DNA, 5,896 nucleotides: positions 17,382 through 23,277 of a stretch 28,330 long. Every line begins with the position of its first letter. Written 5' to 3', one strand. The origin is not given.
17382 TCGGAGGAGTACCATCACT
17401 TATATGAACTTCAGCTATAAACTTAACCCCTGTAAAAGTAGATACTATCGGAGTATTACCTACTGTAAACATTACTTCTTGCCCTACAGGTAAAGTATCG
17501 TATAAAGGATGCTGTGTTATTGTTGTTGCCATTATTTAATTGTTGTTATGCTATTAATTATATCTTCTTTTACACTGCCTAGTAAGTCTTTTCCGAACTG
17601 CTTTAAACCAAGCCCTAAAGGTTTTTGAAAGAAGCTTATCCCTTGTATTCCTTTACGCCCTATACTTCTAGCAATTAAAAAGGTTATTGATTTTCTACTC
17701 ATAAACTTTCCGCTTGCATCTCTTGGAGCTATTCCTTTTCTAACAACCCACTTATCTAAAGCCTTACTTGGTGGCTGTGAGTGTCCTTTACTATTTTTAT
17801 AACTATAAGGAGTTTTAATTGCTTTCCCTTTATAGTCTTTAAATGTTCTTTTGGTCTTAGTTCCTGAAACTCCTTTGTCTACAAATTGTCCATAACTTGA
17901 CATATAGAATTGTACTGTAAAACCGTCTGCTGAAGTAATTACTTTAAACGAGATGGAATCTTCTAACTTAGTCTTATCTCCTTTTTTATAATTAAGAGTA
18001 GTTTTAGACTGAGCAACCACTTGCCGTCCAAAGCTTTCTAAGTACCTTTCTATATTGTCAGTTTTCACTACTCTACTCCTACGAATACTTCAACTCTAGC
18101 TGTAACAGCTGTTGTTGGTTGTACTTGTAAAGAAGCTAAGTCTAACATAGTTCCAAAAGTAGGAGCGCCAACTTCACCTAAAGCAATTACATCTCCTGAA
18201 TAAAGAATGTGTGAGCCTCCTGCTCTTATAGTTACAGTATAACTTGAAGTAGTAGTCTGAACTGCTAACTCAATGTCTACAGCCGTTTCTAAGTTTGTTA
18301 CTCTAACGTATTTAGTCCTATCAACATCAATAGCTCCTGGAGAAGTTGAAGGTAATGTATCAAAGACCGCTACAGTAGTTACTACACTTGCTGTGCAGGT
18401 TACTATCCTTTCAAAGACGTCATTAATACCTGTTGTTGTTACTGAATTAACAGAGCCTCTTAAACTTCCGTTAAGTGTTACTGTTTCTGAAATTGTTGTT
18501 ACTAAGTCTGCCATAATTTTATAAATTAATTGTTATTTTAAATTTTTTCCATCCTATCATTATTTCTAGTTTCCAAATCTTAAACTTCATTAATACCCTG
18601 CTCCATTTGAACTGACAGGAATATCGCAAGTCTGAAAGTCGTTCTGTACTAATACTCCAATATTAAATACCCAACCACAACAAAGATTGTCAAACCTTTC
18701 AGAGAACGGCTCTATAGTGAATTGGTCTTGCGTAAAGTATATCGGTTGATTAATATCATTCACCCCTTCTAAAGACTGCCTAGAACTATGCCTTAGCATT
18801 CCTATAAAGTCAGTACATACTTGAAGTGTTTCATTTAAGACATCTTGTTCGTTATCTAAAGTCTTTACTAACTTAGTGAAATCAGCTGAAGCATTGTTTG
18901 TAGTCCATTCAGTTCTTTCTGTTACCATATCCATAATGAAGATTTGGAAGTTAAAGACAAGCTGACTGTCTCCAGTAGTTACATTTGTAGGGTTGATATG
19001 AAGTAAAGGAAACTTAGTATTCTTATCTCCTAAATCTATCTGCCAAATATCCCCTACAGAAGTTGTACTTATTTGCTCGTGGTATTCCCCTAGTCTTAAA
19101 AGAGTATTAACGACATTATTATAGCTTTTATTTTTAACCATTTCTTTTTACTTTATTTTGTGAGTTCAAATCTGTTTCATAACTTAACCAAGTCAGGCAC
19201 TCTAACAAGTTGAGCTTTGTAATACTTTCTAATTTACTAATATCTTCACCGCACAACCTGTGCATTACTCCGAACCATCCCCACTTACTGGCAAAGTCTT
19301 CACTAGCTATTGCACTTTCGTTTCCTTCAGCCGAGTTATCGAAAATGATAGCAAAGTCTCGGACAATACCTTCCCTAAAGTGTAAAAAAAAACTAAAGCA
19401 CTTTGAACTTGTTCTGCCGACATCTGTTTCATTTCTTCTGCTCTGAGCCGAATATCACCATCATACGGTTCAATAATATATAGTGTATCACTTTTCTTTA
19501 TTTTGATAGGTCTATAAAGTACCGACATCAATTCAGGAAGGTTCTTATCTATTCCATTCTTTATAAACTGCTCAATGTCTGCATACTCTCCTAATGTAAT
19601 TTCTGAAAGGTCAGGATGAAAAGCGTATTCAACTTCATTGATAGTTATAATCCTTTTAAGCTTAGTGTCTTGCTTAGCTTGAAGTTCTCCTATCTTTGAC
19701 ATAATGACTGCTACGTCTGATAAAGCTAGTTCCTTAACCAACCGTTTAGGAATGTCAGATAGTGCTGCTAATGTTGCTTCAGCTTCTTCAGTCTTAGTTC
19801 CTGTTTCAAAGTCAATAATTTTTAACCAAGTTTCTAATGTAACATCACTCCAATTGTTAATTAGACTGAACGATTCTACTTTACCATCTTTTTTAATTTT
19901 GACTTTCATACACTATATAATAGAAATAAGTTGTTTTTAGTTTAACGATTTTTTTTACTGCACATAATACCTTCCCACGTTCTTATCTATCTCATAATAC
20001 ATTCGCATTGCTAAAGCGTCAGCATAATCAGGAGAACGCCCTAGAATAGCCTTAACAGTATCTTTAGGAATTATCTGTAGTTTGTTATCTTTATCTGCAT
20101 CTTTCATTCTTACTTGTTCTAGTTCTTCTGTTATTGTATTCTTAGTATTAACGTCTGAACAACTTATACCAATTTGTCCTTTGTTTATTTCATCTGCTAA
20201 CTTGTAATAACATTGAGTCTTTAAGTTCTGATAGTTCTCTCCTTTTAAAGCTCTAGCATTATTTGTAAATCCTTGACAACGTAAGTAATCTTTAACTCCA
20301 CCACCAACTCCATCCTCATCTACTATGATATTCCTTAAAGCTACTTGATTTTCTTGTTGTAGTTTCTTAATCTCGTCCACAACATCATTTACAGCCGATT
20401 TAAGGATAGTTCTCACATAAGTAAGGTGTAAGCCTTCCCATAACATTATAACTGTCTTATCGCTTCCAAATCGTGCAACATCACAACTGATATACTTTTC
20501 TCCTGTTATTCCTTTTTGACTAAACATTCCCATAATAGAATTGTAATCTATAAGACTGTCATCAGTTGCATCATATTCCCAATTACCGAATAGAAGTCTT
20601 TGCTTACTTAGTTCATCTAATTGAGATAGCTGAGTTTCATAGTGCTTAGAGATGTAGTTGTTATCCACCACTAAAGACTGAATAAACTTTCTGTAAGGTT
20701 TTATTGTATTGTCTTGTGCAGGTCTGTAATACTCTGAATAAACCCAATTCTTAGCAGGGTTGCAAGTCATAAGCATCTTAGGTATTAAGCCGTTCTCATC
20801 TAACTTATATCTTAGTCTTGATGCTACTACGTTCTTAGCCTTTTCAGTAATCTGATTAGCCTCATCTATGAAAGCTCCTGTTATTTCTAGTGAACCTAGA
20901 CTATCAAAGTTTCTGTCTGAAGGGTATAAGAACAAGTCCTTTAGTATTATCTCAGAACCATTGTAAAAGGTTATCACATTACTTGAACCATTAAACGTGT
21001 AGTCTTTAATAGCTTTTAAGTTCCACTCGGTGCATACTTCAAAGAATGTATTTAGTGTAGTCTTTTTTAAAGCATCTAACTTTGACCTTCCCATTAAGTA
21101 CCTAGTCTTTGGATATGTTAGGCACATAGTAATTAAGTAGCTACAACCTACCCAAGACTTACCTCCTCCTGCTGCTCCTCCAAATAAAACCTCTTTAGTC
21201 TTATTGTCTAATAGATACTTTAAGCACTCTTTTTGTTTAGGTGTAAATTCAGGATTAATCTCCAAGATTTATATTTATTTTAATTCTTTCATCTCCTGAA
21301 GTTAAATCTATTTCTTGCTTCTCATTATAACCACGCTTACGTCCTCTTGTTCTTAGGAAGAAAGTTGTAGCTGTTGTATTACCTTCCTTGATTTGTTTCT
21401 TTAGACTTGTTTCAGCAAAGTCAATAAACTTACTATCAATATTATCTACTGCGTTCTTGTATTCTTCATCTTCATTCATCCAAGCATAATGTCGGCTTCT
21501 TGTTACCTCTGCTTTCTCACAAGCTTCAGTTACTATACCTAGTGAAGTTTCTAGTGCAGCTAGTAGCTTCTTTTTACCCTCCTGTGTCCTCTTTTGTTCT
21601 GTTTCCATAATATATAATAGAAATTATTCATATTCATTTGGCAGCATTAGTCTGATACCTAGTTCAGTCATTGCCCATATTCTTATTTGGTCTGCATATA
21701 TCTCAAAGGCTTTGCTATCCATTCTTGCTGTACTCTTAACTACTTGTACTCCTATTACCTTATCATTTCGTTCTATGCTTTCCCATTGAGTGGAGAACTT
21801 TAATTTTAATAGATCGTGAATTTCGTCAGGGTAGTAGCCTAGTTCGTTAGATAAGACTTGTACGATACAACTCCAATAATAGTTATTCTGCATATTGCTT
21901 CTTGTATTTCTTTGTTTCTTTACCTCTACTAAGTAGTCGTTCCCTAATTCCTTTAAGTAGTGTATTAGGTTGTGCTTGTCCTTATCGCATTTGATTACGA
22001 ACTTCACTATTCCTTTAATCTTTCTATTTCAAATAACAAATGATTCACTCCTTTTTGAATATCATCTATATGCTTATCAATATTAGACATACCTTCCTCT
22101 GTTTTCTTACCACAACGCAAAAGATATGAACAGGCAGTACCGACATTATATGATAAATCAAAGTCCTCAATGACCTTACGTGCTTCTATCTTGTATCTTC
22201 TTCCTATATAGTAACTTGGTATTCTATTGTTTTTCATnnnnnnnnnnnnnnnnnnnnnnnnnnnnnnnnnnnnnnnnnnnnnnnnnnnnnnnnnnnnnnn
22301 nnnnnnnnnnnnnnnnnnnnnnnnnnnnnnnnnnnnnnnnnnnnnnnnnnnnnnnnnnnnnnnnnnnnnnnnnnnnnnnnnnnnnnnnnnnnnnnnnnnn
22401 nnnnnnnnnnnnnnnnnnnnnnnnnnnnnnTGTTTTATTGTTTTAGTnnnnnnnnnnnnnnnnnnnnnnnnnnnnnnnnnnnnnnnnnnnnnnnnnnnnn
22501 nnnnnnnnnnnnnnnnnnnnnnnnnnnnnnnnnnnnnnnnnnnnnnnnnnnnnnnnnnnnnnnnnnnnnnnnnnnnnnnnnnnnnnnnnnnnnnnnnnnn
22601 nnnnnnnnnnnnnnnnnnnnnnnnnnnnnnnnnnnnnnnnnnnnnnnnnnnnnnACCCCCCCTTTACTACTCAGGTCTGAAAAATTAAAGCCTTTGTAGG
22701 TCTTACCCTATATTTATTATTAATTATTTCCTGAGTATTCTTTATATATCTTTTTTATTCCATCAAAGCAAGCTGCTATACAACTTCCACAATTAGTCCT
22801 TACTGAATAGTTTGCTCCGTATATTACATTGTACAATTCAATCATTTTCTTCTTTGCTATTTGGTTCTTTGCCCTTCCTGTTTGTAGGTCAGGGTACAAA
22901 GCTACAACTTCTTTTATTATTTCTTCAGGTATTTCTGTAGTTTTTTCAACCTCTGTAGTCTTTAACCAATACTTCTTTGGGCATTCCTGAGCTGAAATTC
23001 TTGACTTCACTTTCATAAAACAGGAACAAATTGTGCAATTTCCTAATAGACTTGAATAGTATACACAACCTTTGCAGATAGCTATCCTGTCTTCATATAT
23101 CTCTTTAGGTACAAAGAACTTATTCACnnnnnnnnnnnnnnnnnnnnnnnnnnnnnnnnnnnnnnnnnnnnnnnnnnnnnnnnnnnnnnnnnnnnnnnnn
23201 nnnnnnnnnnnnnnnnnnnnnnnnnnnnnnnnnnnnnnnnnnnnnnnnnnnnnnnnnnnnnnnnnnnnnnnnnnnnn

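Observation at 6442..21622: Invariant 12-mer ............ upstream of five late gene blocks: candidate late promoter read by the phage sigma factor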

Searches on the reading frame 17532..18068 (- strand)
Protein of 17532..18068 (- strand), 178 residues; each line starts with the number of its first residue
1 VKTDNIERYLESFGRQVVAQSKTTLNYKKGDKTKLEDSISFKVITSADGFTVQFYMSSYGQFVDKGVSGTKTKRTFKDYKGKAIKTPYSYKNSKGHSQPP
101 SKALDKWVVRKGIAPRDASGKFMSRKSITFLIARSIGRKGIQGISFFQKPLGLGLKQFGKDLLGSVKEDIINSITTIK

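Call 9: search_protein_families(library=phrogs, proteins=[window:17532-18068:-], max_evalue=0.001)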
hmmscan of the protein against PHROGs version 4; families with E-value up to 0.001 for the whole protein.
window:17532-18068:- (178 aa): 1 family
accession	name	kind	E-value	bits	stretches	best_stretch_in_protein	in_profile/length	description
phrog_29822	-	unknown function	9.6e-16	59.7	1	6-163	3-149/162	-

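Call 67: search_protein_families(library=pfam, proteins=[window:17532-18068:-], max_evalue=0.01)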
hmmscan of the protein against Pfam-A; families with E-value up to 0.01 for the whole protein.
window:17532-18068:- (178 aa): 0 families

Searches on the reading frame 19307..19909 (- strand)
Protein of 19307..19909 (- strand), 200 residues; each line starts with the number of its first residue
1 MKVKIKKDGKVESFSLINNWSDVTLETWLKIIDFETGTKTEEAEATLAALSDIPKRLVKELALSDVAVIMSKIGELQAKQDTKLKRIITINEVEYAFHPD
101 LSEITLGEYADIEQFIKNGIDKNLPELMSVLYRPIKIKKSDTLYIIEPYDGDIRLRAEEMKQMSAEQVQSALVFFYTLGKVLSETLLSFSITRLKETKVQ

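Call 6: search_protein_families(library=pfam, proteins=[window:19307-19909:-], max_evalue=0.01)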
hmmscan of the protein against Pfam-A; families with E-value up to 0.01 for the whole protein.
window:19307-19909:- (200 aa): 0 families

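Call 9: search_protein_families(library=phrogs, proteins=[window:19307-19909:-], max_evalue=0.001)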
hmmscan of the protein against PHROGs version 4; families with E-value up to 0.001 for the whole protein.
window:19307-19909:- (200 aa): 1 family
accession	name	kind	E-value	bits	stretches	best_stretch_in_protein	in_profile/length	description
phrog_32199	-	unknown function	3.7e-11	44.5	1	45-182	35-157/175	-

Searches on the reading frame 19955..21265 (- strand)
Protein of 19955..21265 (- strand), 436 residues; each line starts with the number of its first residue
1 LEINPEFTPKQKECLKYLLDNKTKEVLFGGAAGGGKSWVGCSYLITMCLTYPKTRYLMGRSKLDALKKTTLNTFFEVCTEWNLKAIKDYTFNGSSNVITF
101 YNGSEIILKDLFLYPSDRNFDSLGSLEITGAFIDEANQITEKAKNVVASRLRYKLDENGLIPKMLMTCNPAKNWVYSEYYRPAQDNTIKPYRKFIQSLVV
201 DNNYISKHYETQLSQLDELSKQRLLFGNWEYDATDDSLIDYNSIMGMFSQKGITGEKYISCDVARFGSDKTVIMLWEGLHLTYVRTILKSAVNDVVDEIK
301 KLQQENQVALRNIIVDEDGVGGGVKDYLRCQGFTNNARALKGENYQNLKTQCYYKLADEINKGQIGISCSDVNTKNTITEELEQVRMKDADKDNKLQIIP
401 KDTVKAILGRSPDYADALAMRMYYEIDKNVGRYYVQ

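Call 6: search_protein_families(library=pfam, proteins=[window:19955-21265:-], max_evalue=0.01)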
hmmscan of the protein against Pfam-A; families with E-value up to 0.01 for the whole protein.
window:19955-21265:- (436 aa): 1 family
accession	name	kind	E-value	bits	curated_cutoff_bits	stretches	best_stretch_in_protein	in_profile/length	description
PF03237.21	Terminase_6N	-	2.1e-09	37.8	22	1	28-235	2-204/215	Terminase large subunit, T4likevirus-type, N-terminal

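Call 9: search_protein_families(library=phrogs, proteins=[window:19955-21265:-], max_evalue=0.001)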
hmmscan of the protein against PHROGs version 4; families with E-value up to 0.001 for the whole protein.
window:19955-21265:- (436 aa): 5 families
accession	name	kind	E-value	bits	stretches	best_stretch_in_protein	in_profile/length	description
phrog_2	-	head and packaging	3e-34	119.9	1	3-427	261-596/807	terminase large subunit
phrog_979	-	head and packaging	1.5e-29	104.1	2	8-178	155-312/642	terminase large subunit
phrog_3717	-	head and packaging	9.2e-12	46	1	13-217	13-209/277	terminase large subunit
phrog_38319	-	unknown function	6e-06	26.9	1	27-203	22-196/271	-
phrog_9526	-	head and packaging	0.00013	22.5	1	16-177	16-172/280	terminase large subunit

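Call 11: find_related_loci(query=window:19955-21265:-, collection=viral_contigs, flank=10000)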
Query window:19955-21265:- (436 aa) in viral_contigs; peptide patterns used: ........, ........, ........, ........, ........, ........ (x = any residue, [..] = any of these).
391 stretches matched a pattern; 386 encode a relative of the query (tblastn E <= 1e-3); the best 80 are kept; 80 distinct loci.
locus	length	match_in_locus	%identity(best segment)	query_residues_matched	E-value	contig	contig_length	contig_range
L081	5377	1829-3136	100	1-436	0e+0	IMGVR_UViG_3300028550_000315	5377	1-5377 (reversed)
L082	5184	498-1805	99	1-436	0e+0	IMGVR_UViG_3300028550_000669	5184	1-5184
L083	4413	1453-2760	97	1-436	0e+0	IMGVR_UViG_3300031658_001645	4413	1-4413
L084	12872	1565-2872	97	1-436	0e+0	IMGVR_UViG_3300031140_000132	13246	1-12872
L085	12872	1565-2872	97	1-436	0e+0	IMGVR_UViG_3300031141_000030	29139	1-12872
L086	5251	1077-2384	96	1-436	0e+0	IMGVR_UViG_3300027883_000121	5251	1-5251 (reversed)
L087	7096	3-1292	97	7-436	0e+0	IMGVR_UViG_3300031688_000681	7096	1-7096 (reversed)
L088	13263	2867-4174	95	1-436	0e+0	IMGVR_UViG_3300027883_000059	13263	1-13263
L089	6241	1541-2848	95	1-436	0e+0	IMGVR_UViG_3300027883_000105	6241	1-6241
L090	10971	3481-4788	95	1-436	0e+0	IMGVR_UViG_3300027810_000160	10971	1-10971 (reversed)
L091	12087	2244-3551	95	1-436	0e+0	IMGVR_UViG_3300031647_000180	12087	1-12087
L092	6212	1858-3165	95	1-436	0e+0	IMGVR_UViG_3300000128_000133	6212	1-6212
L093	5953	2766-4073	95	1-436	0e+0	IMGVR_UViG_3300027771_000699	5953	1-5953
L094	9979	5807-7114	95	1-436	0e+0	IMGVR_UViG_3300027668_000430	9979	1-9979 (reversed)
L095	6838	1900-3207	94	1-436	0e+0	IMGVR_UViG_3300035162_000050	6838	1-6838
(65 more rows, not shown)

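Call 15: search_dna_similar(query=window:19955-21265:-, collection=phages, mode=protein, max_rows=25)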
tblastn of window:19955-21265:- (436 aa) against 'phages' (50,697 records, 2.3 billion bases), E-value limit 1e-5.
Records with a match: 31; places in all: 31; records where one place covers at least 80% of the query: 12.
Best place of each record, by identity: <60% 31.
By first word of the organism name: Bacteroides 8; Arthrobacter 5; Bacteriophage 4; Polaribacter 4; Flavobacterium 2; Cellulophaga 2; Leptospira 2; Thermoanaerobacterium 2; Phocaeicola 1; Dulem 1.
By host as written in the record: - 11; Flavobacterium sp. 2; Cellulophaga baltica #10 2; Bacteroides salyersiae BG8 2; Arthrobacter globiformis NRRL B-2979 2; Arthrobacter globiformis B-2979 SEA 2; Thermoanaerobacterium saccharolyticum JW/SL-YS485 2; Bacteroides caecimuris 1; and 7 more.
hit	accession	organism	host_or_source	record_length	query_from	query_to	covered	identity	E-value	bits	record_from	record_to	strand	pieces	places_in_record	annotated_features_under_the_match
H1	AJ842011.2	Flavobacterium phage 11b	Flavobacterium sp.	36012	10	426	96%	54.5%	4e-126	408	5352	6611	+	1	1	terminase large subunit | Terminase_3; Region: Phage terminase large subunit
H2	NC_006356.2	Flavobacterium phage 11b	Flavobacterium sp.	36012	10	426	96%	54.5%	4e-126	408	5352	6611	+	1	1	terminase large subunit | Terminase_3; Region: Phage terminase large subunit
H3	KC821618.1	Cellulophaga phage phi10:1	Cellulophaga baltica #10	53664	3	426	97%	52.6%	2e-122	397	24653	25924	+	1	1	terminase large subunit | hypothetical protein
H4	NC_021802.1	Cellulophaga phage phi10:1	Cellulophaga baltica #10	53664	3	426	97%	52.6%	2e-122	397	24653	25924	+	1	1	terminase large subunit | hypothetical protein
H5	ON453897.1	Bacteroides phage Versailles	Bacteroides caecimuris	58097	10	425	95%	40.0%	1e-81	280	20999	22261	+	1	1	terminase large subunit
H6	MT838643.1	Bacteriophage sp.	human fecal samples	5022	3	424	97%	37.4%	5e-67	237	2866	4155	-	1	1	record has no annotation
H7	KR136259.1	Polaribacter phage P12002L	seawater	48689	10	426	96%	37.0%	6e-61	220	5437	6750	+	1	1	terminase large subunit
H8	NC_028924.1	Polaribacter phage P12002L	seawater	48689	10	426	96%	37.0%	6e-61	220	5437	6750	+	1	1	terminase large subunit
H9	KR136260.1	Polaribacter phage P12002S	seawater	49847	10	426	96%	37.0%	6e-61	220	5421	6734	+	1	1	terminase large subunit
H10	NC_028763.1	Polaribacter phage P12002S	seawater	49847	10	426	96%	37.0%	6e-61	220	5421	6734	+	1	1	terminase large subunit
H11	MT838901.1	Bacteriophage sp.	human fecal samples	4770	10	432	97%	34.6%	1e-59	216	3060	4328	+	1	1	record has no annotation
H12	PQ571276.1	Bacteroides phage BS-TP3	Bacteroides salyersiae BG8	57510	10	432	97%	34.6%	1e-59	216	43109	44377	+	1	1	terminase large subunit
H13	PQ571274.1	Bacteroides phage BS-TP1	Bacteroides salyersiae BG8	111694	14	237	51%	34.9%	7e-32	134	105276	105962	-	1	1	terminase large subunit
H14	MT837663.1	Bacteriophage sp.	human fecal samples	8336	175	426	58%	26.6%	3e-11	72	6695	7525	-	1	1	record has no annotation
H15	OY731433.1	Bacteroides phage LoVEphage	-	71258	175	426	58%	26.6%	3e-11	72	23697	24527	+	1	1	terminase large subunit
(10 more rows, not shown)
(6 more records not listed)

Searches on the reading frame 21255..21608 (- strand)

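Call 6: search_protein_families(library=pfam, proteins=[window:21255-21608:-], max_evalue=0.01)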
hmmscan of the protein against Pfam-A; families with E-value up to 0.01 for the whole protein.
window:21255-21608:- (117 aa): 1 family
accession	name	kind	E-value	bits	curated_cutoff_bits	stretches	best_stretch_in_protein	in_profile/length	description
PF13022.12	HTH_Tnp_1_2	-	0.0042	17.6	27.9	1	13-100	16-105/122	Helix-turn-helix of insertion element transposase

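Call 9: search_protein_families(library=phrogs, proteins=[window:21255-21608:-], max_evalue=0.001)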
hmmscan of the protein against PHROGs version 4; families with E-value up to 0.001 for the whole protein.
window:21255-21608:- (117 aa): 4 families
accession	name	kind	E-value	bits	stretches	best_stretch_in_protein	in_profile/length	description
phrog_309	-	head and packaging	5.1e-08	34.3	1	34-111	167-267/319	terminase small subunit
phrog_4044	-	head and packaging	9.2e-08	32.8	1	3-75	20-91/180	terminase small subunit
phrog_2538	-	head and packaging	0.00034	21.7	1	14-71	9-58/129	terminase small subunit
phrog_24579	-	head and packaging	0.00068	20.7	1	10-82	19-93/126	terminase small subunit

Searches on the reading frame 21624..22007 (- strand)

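Call 74: search_protein_families(library=phrogs, proteins=[window:21624-22007:-], max_evalue=0.01)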
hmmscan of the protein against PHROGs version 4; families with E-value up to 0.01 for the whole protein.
window:21624-22007:- (127 aa): 1 family
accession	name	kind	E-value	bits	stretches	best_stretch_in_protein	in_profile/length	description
phrog_72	-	DNA, RNA and nucleotide metabolism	2e-19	71.3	1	2-127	11-149/161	NinB/ Orf homologous recombination mediator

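Call 75: search_protein_families(library=pfam, proteins=[window:21624-22007:-], max_evalue=0.01)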
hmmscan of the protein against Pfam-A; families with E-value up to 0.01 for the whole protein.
window:21624-22007:- (127 aa): 1 family
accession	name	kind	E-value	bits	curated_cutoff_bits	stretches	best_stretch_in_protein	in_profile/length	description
PF05772.17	NinB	-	0.0018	18.5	23.8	1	2-113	4-124/131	NinB protein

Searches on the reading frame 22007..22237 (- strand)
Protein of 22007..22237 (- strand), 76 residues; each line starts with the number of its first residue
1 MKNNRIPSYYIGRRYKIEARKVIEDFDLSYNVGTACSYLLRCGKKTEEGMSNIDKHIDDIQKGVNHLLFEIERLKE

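Call 74: search_protein_families(library=phrogs, proteins=[window:22007-22237:-], max_evalue=0.01)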
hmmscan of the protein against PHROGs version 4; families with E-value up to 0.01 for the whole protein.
window:22007-22237:- (76 aa): 6 families
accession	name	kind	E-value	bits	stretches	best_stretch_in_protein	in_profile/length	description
phrog_236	-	other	1.8e-06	28.8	1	6-75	243-306/431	nucleotide kinase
phrog_25460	-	unknown function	2.7e-05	25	1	4-65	77-138/144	-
phrog_5839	-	unknown function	0.00026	22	1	14-64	14-57/128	-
phrog_4897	-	other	0.00043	21.5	1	12-75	124-181/186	kinase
phrog_26005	-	unknown function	0.0029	18.1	1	6-75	246-307/310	-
phrog_11324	-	other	0.0064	18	1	2-72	7-69/139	nucleotide kinase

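Call 75: search_protein_families(library=pfam, proteins=[window:22007-22237:-], max_evalue=0.01)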
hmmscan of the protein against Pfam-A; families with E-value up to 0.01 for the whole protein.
window:22007-22237:- (76 aa): 0 families

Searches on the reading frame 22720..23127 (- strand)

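Call 74: search_protein_families(library=phrogs, proteins=[window:22720-23127:-], max_evalue=0.01)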
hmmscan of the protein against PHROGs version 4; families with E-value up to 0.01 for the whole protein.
window:22720-23127:- (135 aa): 1 family
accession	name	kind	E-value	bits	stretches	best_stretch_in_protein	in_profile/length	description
phrog_13558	-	unknown function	2.1e-12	47.9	1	6-54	20-68/69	-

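Call 75: search_protein_families(library=pfam, proteins=[window:22720-23127:-], max_evalue=0.01)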
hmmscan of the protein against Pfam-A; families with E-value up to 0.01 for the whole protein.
window:22720-23127:- (135 aa): 1 family
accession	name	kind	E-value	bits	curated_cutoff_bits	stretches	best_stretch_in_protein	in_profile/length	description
PF19668.4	DUF6171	-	1.3e-05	25.9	27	1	8-54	36-80/80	Family of unknown function (DUF6171)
